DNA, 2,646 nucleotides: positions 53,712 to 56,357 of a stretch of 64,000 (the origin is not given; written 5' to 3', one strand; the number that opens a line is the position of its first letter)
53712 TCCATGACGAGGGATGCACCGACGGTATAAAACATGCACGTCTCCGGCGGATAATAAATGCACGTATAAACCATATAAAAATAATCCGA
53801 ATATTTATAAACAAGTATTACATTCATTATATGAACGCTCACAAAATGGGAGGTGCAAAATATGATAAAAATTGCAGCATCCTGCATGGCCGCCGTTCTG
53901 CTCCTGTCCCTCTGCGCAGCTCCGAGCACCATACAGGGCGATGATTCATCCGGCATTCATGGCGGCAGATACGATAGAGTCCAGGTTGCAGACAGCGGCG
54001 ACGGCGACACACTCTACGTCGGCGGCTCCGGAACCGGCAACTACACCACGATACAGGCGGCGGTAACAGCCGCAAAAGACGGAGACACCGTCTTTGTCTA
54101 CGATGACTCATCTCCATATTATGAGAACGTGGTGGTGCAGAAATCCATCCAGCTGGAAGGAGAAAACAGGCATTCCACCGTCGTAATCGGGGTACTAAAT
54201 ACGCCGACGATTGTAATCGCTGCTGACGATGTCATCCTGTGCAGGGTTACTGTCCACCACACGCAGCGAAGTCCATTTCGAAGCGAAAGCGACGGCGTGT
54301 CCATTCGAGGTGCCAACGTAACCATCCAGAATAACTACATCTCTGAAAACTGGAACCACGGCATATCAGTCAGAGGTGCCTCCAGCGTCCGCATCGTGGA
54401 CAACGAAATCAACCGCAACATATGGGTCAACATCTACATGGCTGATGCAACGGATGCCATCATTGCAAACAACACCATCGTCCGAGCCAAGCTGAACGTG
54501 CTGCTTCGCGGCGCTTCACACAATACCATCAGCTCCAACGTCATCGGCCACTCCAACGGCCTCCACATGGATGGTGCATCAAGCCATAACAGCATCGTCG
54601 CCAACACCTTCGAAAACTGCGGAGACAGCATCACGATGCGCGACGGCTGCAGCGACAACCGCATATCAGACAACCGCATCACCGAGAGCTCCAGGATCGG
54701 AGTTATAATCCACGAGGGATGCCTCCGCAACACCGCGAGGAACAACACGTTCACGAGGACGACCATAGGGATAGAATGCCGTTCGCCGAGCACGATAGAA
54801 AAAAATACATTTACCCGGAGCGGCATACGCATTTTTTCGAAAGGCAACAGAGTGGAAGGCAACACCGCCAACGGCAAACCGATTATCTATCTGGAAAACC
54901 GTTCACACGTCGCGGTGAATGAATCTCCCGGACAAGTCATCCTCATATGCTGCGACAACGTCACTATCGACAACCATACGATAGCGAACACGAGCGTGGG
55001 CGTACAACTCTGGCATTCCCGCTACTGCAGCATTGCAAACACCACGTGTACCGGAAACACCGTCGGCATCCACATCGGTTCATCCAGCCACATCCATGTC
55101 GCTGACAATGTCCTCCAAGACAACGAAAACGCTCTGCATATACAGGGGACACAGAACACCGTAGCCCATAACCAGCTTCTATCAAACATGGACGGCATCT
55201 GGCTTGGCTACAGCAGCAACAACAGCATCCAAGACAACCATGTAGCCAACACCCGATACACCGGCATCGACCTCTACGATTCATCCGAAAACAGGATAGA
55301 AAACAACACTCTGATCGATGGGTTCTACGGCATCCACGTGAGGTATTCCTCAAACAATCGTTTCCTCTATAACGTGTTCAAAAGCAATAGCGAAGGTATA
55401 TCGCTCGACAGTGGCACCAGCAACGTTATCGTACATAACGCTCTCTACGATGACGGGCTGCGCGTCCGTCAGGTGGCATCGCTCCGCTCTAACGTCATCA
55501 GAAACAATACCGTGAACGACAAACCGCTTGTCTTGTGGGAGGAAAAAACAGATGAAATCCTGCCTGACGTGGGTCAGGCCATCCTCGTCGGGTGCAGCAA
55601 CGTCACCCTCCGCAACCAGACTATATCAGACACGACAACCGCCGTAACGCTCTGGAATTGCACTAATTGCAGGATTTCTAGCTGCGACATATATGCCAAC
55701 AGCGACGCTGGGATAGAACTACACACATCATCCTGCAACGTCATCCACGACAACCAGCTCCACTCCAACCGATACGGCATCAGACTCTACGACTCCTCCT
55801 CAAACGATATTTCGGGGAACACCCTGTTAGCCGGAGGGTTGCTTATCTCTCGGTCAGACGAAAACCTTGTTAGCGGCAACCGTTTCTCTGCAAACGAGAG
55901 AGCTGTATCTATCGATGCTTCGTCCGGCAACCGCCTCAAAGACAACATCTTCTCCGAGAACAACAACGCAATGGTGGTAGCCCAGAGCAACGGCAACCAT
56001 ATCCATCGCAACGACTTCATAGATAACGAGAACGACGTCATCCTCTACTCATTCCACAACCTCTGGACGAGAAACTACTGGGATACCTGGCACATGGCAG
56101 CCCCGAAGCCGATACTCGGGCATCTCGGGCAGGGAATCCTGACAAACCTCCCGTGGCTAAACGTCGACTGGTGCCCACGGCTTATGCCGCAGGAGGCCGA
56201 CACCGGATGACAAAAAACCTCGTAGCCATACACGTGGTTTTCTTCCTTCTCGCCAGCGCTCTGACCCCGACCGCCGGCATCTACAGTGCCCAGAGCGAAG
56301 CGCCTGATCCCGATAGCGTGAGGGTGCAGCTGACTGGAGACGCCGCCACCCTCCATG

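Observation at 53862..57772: Tandem beta-helix surface-protein paralogs sharing a distinctive C-terminal motif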

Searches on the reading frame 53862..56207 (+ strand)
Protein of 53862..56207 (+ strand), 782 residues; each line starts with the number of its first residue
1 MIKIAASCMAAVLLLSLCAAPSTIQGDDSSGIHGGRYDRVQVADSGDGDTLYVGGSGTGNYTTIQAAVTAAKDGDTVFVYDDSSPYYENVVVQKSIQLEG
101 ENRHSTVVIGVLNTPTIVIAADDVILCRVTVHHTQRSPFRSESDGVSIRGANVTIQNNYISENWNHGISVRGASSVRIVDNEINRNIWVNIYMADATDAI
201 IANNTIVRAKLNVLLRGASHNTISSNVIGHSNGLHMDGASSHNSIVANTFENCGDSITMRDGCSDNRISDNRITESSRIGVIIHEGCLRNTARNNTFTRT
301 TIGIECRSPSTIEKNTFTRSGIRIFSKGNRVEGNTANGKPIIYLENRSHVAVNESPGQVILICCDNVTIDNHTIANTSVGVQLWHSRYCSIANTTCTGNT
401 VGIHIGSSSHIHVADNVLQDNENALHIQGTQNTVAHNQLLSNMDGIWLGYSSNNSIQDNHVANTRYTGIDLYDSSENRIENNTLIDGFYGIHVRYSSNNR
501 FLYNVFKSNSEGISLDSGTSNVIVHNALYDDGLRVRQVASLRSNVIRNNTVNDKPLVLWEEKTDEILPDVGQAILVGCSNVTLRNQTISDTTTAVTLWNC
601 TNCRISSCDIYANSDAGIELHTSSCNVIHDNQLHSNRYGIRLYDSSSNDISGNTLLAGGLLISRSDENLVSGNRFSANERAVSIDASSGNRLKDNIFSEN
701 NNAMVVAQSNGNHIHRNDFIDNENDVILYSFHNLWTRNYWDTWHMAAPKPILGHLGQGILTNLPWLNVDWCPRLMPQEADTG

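Call 3: search_protein_families(library=pfam, proteins=[window:53862-56207:+], max_evalue=0.01)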
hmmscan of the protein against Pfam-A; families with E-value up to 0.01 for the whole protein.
window:53862-56207:+ (782 aa): 2 families
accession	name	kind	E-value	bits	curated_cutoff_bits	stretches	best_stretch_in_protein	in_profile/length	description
PF05048.19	NosD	-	8.6e-67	225.1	23.6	5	346-517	15-180/212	Periplasmic copper-binding protein (NosD)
PF13229.12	Beta_helix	-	1.8e-63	213.3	25.9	6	425-526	49-155/158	Right handed beta helix region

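Call 4: search_protein_families(library=ncbifam, proteins=[window:53862-56207:+], max_evalue=0.01)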
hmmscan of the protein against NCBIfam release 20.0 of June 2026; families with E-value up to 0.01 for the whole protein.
window:53862-56207:+ (782 aa): 3 families
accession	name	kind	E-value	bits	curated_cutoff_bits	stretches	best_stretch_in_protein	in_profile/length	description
TIGR04247.1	NosD_copper_fam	subfamily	1.6e-50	171.8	300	6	379-543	128-297/377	nitrous oxide reductase family maturation protein NosD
TIGR03804.1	para_beta_helix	repeat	1.1e-47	159.5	19.45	8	445-486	1-41/44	parallel beta-helix repeat protein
TIGR03805.1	beta_helix_1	subfamily_domain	6.8e-09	35.2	141.5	1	361-423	112-175/314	parallel beta-helix domain-containing protein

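Call 54: predict_structure(alignment_id=A4)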
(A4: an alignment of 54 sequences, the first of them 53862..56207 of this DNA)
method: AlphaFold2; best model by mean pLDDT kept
length: 782 residues; sequences in the alignment: 54
mean_pLDDT: 88.7   pTM: 0.84
mean pLDDT of the five models: 88.7, 88.3, 88.0, 87.5, 86.8
residues with pLDDT >= 90: 594; 70-90: 95; 50-70: 23; < 50: 70
segments of 3 or more residues with pLDDT < 50: 20-46, 285-307, 425-441, 780-782
pLDDT, mean of each block of 10 residues (from residue 1): 83 77 39 33 55 91 97 97 94 98 96 93 98 74 90 98 94 97 95 97 96 96 97 90 96 89 89 76 51 26 44 93 89 96 97 97 98 94 98 95 97 97 53 41 86 98 94 97 97 96 97 94 98 89 94 98 98 98 98 98 99 98 98 98 98 98 98 98 98 98 96 98 96 95 93 81 88 82 34
secondary structure, 60 per line:
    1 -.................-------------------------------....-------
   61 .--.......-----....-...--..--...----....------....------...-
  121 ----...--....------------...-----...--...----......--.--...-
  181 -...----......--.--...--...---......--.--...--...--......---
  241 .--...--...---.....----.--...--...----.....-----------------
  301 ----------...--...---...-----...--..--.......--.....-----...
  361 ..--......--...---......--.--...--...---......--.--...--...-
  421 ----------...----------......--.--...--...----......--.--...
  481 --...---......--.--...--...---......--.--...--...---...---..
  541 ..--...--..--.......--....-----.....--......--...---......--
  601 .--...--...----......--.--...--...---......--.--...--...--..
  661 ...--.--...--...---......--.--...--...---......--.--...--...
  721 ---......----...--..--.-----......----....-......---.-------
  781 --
elements in order (helices of 4 or more, strands of 3 or more residues): H2-18 E50-53 H64-70 E76-79 E90-92 E97-100 E107-110 E117-119 E125-127 E130-133 E146-148 E154-156 E159-161 E166-171 E177-179 E182-184 E189-194 E200-202 E205-207 E211-216 E222-224 E227-229 E232-237 E244-246 E249-251 E255-259 E267-269 E272-274 E279-283 E311-313 E316-318 E322-324 E330-332 E339-345 E348-352 E358-362 E365-370 E373-375 E379-384 E390-392 E395-397 E401-406 E412-414 E417-419 E444-449 E455-457 E460-462 E467-472 E478-480 E483-485 E489-494 E500-502 E505-507 E511-516 E522-524 E527-529 E533-535 H539-542 E545-547 E554-560 E563-566 E572-576 E579-584 E587-589 E593-598 E604-606 E609-611 E616-621 E627-629 E632-634 E638-643 E649-651 E654-656 E659-663 E669-671 E674-676 E680-685 E691-693 E696-698 E702-707 E713-715 E718-720 E724-729 E734-736 E749-754 H759-762 E764-769

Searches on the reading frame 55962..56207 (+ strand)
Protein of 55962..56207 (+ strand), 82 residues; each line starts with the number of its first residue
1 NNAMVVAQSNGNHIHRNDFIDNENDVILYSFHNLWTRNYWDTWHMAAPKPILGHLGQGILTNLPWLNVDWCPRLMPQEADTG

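Call 14: search_protein_families(library=pfam, proteins=[window:55962-56207:+], max_evalue=10)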
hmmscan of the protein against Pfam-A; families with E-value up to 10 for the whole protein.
seq(82 aa): 1 family
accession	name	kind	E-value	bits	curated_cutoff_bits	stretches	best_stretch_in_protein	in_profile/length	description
PF05048.19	NosD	-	0.00083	19.3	23.6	1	5-42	155-188/212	Periplasmic copper-binding protein (NosD)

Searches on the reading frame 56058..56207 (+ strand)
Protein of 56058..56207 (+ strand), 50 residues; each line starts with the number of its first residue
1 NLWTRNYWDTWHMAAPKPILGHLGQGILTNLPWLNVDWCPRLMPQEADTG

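Call 50: search_protein_representatives(alignment_id=A2)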
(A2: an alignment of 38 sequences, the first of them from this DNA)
Query: 38 sequences, 46 profile positions. Proteins with E-value up to 0.001 (for the whole library): 2550; up to 1e-10: 731; up to 1e-30: 0. The best 150 are listed.
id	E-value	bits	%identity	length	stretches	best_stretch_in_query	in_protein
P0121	4.6e-22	93.6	-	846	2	1-45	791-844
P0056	9.7e-22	92.6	-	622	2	1-43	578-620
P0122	5.1e-21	90.3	-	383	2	1-43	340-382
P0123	2.2e-20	88.2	-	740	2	1-41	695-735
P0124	1.9e-17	78.8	-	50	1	3-45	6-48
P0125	2.5e-17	78.5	-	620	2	2-42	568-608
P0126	2.8e-17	78.3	-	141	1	1-45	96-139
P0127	3.9e-17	77.8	-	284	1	1-45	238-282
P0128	4.1e-17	77.8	-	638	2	1-43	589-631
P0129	5.6e-17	77.4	-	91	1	1-45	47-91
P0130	6.7e-17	77.1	-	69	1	1-45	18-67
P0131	8.4e-17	76.8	-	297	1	1-45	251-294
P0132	1.2e-16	76.3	-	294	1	1-45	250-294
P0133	1.3e-16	76.2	-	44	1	3-45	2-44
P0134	1.4e-16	76.1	-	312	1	1-45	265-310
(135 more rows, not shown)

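Call 53: search_protein_families(library=pfam, alignment_id=A5, max_evalue=0.001)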
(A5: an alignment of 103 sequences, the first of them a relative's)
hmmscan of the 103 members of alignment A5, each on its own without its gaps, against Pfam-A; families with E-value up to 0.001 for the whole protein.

A. member 1, P0121 (846 aa): 3 families
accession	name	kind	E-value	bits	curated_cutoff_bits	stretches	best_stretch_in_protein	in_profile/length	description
PF05048.19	NosD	-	2.5e-82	275.8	23.6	5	512-711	2-173/212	Periplasmic copper-binding protein (NosD)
PF13229.12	Beta_helix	-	4.5e-77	257.5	25.9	5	112-263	2-157/158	Right handed beta helix region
PF07602.17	DUF1565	-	5.7e-07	29.5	20.3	0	563-650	105-204/257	Protein of unknown function (DUF1565)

B. families by the number of members that match (of 103 scanned): 9 families
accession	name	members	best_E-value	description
PF05048.19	NosD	102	2.5e-82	Periplasmic copper-binding protein (NosD)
PF13229.12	Beta_helix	99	3.6e-77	Right handed beta helix region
PF07602.17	DUF1565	22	2.3e-10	Protein of unknown function (DUF1565)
PF12708.12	Pect-lyase_RHGA_epim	8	1.5e-11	Rhamnogalacturonase A/epimerase, pectate lyase-like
PF01095.25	Pectinesterase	8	1e-06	Pectinesterase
PF13385.13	Laminin_G_3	1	1.6e-20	Concanavalin A-like lectin/glucanases superfamily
PF10102.14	DUF2341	1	6.7e-10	Domain of unknown function (DUF2341)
PF13620.12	CarboxypepD_reg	1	9e-06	Carboxypeptidase regulatory-like domain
PF16318.11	DUF4957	1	0.00065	Domain of unknown function (DUF4957)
